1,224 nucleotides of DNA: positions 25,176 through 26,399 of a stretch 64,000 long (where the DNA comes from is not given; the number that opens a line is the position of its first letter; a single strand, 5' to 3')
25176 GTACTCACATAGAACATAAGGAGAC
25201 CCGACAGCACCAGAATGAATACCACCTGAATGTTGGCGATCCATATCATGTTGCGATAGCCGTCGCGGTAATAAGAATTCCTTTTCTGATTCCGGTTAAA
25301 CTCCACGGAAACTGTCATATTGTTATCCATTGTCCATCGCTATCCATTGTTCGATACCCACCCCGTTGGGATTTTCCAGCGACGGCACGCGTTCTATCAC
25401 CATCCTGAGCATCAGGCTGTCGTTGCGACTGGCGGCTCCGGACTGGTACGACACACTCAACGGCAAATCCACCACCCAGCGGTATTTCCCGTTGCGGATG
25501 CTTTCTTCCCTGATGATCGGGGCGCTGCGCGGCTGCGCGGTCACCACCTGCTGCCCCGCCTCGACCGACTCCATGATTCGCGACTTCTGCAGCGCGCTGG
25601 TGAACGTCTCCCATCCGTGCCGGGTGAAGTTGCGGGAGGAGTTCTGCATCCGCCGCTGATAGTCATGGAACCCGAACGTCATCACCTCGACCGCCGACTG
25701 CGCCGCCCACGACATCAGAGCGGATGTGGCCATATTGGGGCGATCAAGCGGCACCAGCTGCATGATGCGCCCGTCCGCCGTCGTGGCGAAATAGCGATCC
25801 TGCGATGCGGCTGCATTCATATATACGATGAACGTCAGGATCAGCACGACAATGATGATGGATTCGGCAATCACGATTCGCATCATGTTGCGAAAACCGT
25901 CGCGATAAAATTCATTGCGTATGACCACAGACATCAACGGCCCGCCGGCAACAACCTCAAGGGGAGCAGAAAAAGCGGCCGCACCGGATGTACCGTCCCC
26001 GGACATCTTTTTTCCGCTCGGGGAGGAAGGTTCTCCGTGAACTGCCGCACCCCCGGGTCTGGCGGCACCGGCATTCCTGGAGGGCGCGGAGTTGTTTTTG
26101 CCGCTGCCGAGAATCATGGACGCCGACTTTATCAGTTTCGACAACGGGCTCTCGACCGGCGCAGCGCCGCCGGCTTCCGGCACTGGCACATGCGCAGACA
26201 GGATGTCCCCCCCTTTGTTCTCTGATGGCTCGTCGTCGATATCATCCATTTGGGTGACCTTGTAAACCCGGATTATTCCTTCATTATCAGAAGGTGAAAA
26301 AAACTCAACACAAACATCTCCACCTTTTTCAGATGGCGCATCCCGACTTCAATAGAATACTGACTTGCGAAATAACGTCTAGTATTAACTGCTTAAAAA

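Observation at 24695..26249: Tandem full-length DotI/IcmL paralogues, the first with a ~100-aa disordered N-terminal extension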

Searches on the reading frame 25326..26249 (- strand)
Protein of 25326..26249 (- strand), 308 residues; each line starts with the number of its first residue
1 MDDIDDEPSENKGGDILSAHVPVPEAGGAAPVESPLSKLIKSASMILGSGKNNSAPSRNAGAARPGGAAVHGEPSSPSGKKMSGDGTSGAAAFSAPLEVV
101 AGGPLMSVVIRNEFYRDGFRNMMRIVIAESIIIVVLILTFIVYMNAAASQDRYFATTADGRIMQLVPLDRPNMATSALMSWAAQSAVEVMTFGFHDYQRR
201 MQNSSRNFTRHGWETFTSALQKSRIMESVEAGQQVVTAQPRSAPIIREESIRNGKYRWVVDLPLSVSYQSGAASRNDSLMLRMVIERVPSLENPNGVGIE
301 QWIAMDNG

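Call 4: search_protein_families(library=pfam, proteins=[window:25326-26249:-], max_evalue=0.01)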
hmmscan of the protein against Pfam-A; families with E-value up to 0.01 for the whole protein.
window:25326-26249:- (308 aa): 2 families
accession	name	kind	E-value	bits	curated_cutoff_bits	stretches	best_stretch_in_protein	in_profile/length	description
PF11393.14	T4BSS_DotI_IcmL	-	3.4e-55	186.7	27.7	1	130-305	4-179/180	Type-IV b secretion system, inner-membrane complex component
PF14899.11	DUF4492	-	0.0064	16.8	27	0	113-142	5-34/63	Domain of unknown function (DUF4492)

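Call 5: search_protein_families(library=ncbifam, proteins=[window:25326-26249:-], max_evalue=0.01)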
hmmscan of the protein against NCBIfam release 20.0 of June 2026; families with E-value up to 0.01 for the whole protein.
window:25326-26249:- (308 aa): 2 families
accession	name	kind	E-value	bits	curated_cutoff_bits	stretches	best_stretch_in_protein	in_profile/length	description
NF038072.1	IcmL_DotI_only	equivalog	5.7e-56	189.1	175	1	106-304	3-200/200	type IVB secretion system apparatus protein IcmL/DotI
NF038227.1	IcmM_DotJ_IVB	equivalog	5.1e-06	26.8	100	1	112-180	13-80/94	type IVB secretion system protein IcmM/DotJ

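Call 11: search_solved_structures(query=window:25326-26249:-, max_evalue=1, show_alignments=2)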
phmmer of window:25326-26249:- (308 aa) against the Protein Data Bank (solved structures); distinct sequences matched with E-value up to 1: 3.
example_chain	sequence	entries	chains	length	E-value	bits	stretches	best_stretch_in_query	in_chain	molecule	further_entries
3wz4_A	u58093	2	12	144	4.1e-27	98.4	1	174-304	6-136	DotI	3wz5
3wz3_A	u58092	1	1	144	5.4e-09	39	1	178-306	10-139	TraM protein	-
5cnl_A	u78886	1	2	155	5e-05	26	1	177-275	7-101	IcmL-like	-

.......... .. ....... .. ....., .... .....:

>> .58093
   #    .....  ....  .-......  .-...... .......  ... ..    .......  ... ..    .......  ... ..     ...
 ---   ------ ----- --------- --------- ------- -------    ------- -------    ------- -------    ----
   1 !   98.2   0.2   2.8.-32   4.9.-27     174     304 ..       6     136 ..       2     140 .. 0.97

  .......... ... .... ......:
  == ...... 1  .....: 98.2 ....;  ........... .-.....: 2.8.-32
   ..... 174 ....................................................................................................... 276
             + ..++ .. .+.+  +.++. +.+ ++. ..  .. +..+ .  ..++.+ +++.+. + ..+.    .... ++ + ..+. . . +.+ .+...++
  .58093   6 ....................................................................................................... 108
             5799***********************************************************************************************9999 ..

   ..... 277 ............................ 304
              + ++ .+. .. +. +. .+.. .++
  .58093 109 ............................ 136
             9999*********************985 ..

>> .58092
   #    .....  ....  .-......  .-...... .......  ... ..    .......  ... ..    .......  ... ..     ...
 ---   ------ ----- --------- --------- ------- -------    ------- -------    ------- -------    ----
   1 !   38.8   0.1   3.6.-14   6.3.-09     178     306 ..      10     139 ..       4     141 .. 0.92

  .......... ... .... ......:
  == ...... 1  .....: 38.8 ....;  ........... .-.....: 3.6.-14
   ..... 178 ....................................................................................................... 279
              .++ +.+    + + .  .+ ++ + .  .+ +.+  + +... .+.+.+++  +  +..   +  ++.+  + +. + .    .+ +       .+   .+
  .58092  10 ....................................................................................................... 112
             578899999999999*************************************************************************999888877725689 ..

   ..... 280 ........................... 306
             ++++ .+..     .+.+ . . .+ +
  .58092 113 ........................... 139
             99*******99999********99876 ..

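Call 13: find_homologous_proteins(query=window:25326-26249:-, max_evalue=0.00001)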
Query window:25326-26249:- (308 aa): 585 proteins with E <= 0.00001 among 8000 candidates; the best 120 are listed.
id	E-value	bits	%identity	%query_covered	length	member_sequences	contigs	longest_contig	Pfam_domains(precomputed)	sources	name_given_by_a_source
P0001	2.8e-197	672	100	100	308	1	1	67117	PF11393.15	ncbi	ncbi:MAG: type IVB secretion system apparatus protein IcmL/DotI [Pseudomonadota bacterium]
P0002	4.6e-151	520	80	100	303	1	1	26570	PF11393.15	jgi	-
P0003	2.0e-150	518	80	100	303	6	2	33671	PF11393.15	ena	-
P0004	3.3e-148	511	78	100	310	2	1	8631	PF11393.15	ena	-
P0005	1.4e-145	502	76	100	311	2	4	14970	PF11393.15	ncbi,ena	-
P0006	2.2e-114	400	65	99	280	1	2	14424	PF11393.15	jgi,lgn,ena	jgi:intracellular multiplication protein IcmL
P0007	2.4e-114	400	64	99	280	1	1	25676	PF11393.15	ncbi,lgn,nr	ncbi:MAG: type IVB secretion system apparatus protein IcmL/DotI [Alphaproteobacteria bacterium]|nr:t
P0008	5.3e-113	395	64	99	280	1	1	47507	PF11393.15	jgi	jgi:intracellular multiplication protein IcmL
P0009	3.0e-110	386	64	99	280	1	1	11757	PF11393.15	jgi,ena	-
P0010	4.6e-110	385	66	89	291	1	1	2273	PF11393.15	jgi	jgi:intracellular multiplication protein IcmL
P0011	1.5e-109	384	63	99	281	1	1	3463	PF11393.15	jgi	jgi:intracellular multiplication protein IcmL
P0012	3.6e-109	383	63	99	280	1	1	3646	PF11393.15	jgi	jgi:intracellular multiplication protein IcmL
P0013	5.1e-108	379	63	88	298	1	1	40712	PF11393.15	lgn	-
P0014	7.5e-107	375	63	90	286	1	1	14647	PF11393.15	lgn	-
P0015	1.7e-106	374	74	73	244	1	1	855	PF11393.15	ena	-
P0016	3.8e-106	373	60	99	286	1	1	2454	PF11393.15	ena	-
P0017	5.1e-106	372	62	99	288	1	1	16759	PF11393.15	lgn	-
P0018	2.4e-105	370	70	74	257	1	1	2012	PF11393.15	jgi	jgi:intracellular multiplication protein IcmL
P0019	1.6e-104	367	61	91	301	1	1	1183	PF11393.15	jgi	jgi:intracellular multiplication protein IcmL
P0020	1.6e-104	367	63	99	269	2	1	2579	PF11393.15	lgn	-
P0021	2.2e-104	367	69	77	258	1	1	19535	PF11393.15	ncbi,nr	ncbi:MAG: type IVB secretion system apparatus protein IcmL/DotI [Proteobacteria bacterium]|nr:type I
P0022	3.3e-104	366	76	66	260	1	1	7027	PF11393.15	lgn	-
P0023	5.6e-104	366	64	89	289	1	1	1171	PF11393.15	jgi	-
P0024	7.9e-104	365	78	68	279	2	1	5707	PF11393.15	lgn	-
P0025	1.1e-103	365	74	69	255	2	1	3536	PF11393.15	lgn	-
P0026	1.7e-103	364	79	66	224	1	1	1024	PF11393.15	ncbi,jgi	jgi:intracellular multiplication protein IcmL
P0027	3.3e-103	363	59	99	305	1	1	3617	PF11393.15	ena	-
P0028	1.8e-102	361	64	82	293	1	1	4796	PF11393.15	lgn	-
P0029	1.8e-102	361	77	66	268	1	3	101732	PF11393.15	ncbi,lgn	-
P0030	2.4e-102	360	63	89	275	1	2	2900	PF11393.15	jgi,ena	-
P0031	4.1e-102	359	75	68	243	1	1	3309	PF11393.15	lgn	-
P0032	5.4e-102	359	74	68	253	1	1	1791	PF11393.15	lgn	-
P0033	9.9e-102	358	75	70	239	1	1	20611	PF11393.15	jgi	jgi:intracellular multiplication protein IcmL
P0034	1.7e-101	357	78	66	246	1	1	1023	PF11393.15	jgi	jgi:intracellular multiplication protein IcmL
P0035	2.0e-101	357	77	67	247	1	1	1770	PF11393.15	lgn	-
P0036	2.3e-101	357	58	99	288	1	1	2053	PF11393.15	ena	-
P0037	5.8e-101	356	69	77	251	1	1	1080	PF11393.15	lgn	-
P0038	6.0e-101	356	76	67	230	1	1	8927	PF11393.15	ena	-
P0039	3.0e-100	353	62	97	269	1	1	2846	PF11393.15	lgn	-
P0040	4.5e-100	353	74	65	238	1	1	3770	PF11393.15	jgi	jgi:intracellular multiplication protein IcmL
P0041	2.1e-99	351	62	86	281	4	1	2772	PF11393.15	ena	-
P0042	4.1e-99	350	76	66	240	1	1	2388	PF11393.15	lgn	-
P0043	5.5e-99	349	75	66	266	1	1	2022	PF11393.15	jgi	jgi:intracellular multiplication protein IcmL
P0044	2.3e-98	347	70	69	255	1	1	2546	PF11393.15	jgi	jgi:intracellular multiplication protein IcmL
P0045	2.9e-98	347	65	77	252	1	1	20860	PF11393.15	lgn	-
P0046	7.1e-98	346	58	89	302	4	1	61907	PF11393.15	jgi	jgi:intracellular multiplication protein IcmL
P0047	1.9e-97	344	72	68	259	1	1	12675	PF11393.15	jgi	jgi:intracellular multiplication protein IcmL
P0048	4.1e-97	343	58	87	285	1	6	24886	PF11393.15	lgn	-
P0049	8.2e-97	342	59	89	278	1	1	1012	PF11393.15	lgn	-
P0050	2.1e-96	341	70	67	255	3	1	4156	PF11393.15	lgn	-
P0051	9.0e-96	339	70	66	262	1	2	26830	PF11393.15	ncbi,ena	-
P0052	1.1e-95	338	55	99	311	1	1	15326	PF11393.15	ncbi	-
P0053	3.1e-95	337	69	66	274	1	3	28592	PF11393.15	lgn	-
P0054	6.5e-95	336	64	66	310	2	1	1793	PF11393.15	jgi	-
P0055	9.0e-95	335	60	85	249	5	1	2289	PF11393.15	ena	-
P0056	1.8e-94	334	73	65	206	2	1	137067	PF11393.15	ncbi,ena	-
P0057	1.9e-94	334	53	99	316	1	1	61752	PF11393.15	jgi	-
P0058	2.2e-94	334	70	69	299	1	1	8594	PF11393.15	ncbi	-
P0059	2.9e-94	334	69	70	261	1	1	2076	PF11393.15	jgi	jgi:intracellular multiplication protein IcmL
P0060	1.4e-93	331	64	68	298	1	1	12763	PF11393.15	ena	-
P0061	2.1e-93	331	65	71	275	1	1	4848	PF11393.15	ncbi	-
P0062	2.5e-93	331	70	66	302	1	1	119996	PF11393.15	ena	-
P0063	4.7e-93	330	59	83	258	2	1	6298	PF11393.15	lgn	-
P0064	5.4e-93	329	70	66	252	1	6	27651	PF11393.15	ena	-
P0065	7.5e-93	329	64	70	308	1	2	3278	PF11393.15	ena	-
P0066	1.2e-92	328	71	66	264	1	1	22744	PF11393.15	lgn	-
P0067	2.1e-92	328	70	67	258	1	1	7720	PF11393.15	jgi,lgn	-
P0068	3.7e-92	327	56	91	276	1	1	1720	PF11393.15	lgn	-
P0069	4.8e-92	326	61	83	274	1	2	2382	PF11393.15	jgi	jgi:intracellular multiplication protein IcmL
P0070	1.1e-91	325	67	67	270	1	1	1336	PF11393.15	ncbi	-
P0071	1.5e-91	325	68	66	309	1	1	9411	PF11393.15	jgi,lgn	-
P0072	1.6e-91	325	62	76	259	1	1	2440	PF11393.15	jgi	-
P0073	1.7e-91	325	65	72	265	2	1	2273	PF11393.15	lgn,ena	-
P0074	2.0e-91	324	66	69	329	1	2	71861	PF11393.15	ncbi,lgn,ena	-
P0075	3.7e-91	323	65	69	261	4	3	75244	PF11393.15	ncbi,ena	-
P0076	4.1e-91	323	65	75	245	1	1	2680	PF11393.15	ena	-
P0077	4.6e-91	323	66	68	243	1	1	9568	PF11393.15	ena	-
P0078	1.1e-90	322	68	66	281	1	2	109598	PF11393.15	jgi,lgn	jgi:intracellular multiplication protein IcmL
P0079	1.5e-90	322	69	67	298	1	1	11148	PF11393.15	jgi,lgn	-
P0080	1.6e-90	321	60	77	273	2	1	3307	PF11393.15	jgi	jgi:intracellular multiplication protein IcmL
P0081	1.9e-90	321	70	66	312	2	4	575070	PF11393.15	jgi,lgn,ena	-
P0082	3.6e-90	320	69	66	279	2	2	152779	PF11393.15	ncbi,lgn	-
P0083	4.0e-90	320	67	66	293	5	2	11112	PF11393.15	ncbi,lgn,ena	-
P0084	4.8e-90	320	67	66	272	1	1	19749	PF11393.15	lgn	-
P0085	5.7e-90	320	62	75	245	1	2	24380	PF11393.15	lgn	-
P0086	9.6e-90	319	68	66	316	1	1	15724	PF11393.15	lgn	-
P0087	9.9e-90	319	64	69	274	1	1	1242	PF11393.15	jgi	jgi:intracellular multiplication protein IcmL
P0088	9.9e-90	319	63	73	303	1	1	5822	PF11393.15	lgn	-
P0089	1.0e-89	319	55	88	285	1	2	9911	PF11393.15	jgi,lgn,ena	-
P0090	2.3e-89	318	66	67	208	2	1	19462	PF11393.15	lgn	-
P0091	6.2e-89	316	67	66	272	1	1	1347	PF11393.15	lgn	-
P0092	6.2e-89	316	67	65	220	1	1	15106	PF11393.15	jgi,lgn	jgi:intracellular multiplication protein IcmL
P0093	6.4e-89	316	65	68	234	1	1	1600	PF11393.15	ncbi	-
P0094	8.4e-89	316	66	67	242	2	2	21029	PF11393.15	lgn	-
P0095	9.4e-89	316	63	70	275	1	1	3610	PF11393.15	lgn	-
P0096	9.5e-89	316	67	66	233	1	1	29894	PF11393.15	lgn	-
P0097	1.0e-88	315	67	66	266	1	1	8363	PF11393.15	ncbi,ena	-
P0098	1.3e-88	315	62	73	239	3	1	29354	PF11393.15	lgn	-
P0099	1.3e-88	315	62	75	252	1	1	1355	PF11393.15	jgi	jgi:intracellular multiplication protein IcmL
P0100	1.4e-88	315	65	66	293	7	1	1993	PF11393.15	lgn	-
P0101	1.8e-88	315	67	66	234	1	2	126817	PF11393.15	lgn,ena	-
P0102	2.5e-88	314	63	72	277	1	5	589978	PF11393.15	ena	-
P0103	2.9e-88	314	52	89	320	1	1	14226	PF11393.15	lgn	-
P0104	3.0e-88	314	56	89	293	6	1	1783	PF11393.15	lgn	-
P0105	3.3e-88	314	65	65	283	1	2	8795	PF11393.15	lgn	-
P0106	3.6e-88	314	67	66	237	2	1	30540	PF11393.15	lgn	-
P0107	4.4e-88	313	52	88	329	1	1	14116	PF11393.15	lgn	-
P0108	5.0e-88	313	59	79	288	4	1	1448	PF11393.15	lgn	-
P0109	5.4e-88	313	60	70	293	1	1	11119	PF11393.15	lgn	-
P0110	5.5e-88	313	62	72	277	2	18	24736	PF11393.15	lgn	-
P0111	5.7e-88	313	68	66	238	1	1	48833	PF11393.15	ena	-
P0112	5.9e-88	313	63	69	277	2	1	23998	PF11393.15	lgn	-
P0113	6.3e-88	313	55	88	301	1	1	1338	PF11393.15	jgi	jgi:intracellular multiplication protein IcmL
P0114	7.2e-88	313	67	66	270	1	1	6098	PF11393.15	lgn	-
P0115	8.6e-88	312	65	67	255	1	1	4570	PF11393.15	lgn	-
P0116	8.7e-88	312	64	66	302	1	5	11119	PF11393.15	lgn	-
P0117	8.9e-88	312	64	69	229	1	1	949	PF11393.15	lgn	-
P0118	1.0e-87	312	55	85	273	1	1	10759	PF11393.15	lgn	-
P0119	1.2e-87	312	62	69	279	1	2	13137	PF11393.15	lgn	-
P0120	4.7e-87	310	63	70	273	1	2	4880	PF11393.15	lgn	-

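Call 17: find_encoding_contigs(protein=P0007, flank=6000, max_places=2)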
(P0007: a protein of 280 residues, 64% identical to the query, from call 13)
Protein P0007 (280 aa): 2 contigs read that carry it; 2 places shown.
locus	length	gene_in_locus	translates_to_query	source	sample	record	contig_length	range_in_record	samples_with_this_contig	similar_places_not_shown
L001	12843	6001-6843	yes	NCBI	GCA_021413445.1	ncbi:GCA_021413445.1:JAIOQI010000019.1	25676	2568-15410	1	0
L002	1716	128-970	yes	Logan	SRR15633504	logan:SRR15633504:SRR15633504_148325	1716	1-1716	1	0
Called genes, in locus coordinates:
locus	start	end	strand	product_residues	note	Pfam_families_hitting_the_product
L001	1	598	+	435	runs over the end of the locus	-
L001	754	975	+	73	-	PF04384:Fe-S_assembly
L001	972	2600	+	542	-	PF12706:Lactamase_B_2, PF00753:Lactamase_B, PF23023:Anti-Pycsar_Apyc1 (weak), PF22505:RNase_J_b_CASP, PF07521:RMMBL (weak)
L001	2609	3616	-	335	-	-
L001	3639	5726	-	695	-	PF00460:Flg_bb_rod (weak), PF22638:FlgK_D1, PF07196:Flagellin_IN (faint), PF06429:Flg_bbr_C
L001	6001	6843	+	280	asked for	PF11393:T4BSS_DotI_IcmL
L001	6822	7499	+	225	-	PF11393:T4BSS_DotI_IcmL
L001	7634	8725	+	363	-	PF12293:T4BSS_DotH_IcmK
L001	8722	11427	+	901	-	PF03743:TrbI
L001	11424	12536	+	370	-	-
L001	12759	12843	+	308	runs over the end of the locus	-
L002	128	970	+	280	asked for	PF11393:T4BSS_DotI_IcmL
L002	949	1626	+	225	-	PF11393:T4BSS_DotI_IcmL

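Call 18: find_encoding_contigs(protein=P0081, flank=6000, max_places=2)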
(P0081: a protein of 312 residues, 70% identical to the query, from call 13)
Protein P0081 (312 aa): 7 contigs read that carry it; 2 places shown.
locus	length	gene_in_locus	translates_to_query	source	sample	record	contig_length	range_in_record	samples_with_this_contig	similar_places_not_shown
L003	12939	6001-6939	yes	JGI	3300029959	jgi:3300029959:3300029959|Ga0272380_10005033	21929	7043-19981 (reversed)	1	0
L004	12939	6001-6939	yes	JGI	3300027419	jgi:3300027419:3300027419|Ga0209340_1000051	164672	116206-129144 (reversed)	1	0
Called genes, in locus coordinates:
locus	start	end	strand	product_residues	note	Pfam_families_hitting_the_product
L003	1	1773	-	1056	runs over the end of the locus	PF07719:TPR_2 (faint)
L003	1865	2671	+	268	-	-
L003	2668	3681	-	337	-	PF00700:Flagellin_C (weak)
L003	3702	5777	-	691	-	PF00460:Flg_bb_rod, PF22638:FlgK_D1, PF07196:Flagellin_IN, PF06429:Flg_bbr_C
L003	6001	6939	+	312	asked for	PF11393:T4BSS_DotI_IcmL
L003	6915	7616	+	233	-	PF11393:T4BSS_DotI_IcmL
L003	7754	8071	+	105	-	-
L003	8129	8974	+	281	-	PF12293:T4BSS_DotH_IcmK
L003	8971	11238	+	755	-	PF14625:Lustrin_cystein (faint), PF12396:DUF3659 (faint), PF23570:PHD_P300 (faint), PF05593:RHS_repeat (faint), PF09064:EGF_Tme5 (faint)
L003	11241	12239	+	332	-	-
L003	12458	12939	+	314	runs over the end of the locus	-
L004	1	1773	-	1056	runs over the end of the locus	PF07719:TPR_2 (faint)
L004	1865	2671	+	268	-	-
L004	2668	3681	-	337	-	PF00700:Flagellin_C (weak)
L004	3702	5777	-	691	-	PF00460:Flg_bb_rod, PF22638:FlgK_D1, PF07196:Flagellin_IN, PF06429:Flg_bbr_C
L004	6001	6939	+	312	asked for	PF11393:T4BSS_DotI_IcmL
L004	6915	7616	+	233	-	PF11393:T4BSS_DotI_IcmL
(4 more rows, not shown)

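Call 19: find_encoding_contigs(protein=P0056, flank=6000, max_places=2)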
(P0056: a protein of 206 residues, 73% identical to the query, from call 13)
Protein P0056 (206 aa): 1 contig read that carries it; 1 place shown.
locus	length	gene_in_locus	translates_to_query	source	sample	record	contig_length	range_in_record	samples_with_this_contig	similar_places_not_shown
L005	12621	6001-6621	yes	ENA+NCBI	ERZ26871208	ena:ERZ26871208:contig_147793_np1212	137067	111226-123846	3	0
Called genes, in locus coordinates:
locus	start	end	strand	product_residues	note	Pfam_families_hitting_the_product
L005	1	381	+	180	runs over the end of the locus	-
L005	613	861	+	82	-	PF04384:Fe-S_assembly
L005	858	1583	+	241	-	PF00753:Lactamase_B, PF12706:Lactamase_B_2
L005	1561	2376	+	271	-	PF22505:RNase_J_b_CASP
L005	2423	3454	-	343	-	-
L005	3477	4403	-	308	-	PF06429:Flg_bbr_C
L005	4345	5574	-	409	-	PF00460:Flg_bb_rod, PF22638:FlgK_D1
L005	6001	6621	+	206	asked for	PF11393:T4BSS_DotI_IcmL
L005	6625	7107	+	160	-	PF11393:T4BSS_DotI_IcmL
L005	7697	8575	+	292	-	PF12293:T4BSS_DotH_IcmK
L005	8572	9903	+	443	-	PF03743:TrbI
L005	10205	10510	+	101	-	-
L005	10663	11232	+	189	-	-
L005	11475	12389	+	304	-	-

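Call 49: predict_structure(alignment_id=A2)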
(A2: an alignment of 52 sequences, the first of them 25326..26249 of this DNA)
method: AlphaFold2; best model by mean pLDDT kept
length: 308 residues; sequences in the alignment: 52
mean_pLDDT: 72.4   pTM: 0.52
mean pLDDT of the five models: 72.4, 72.0, 71.5, 70.6, 67.1
residues with pLDDT >= 90: 115; 70-90: 68; 50-70: 36; < 50: 89
segments of 3 or more residues with pLDDT < 50: 6-9, 11-33, 48-73, 75-106
pLDDT, mean of each block of 10 residues (from residue 1): 48 40 39 56 55 39 42 44 41 44 49 67 91 96 78 71 80 91 93 90 93 92 86 89 95 94 93 91 92 88 81
secondary structure, 60 per line:
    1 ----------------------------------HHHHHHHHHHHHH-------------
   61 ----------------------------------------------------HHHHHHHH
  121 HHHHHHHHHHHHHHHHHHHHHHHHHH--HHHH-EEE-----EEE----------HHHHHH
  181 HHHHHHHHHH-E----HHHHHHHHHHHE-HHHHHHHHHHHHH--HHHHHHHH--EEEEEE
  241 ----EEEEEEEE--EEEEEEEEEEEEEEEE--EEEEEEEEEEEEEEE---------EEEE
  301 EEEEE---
elements in order: H35-47 H113-146 H149-152 E154-156 E162-164 H175-190 H197-207 H210-222 H225-232 E235-240 E245-252 E255-270 E273-287 E297-305
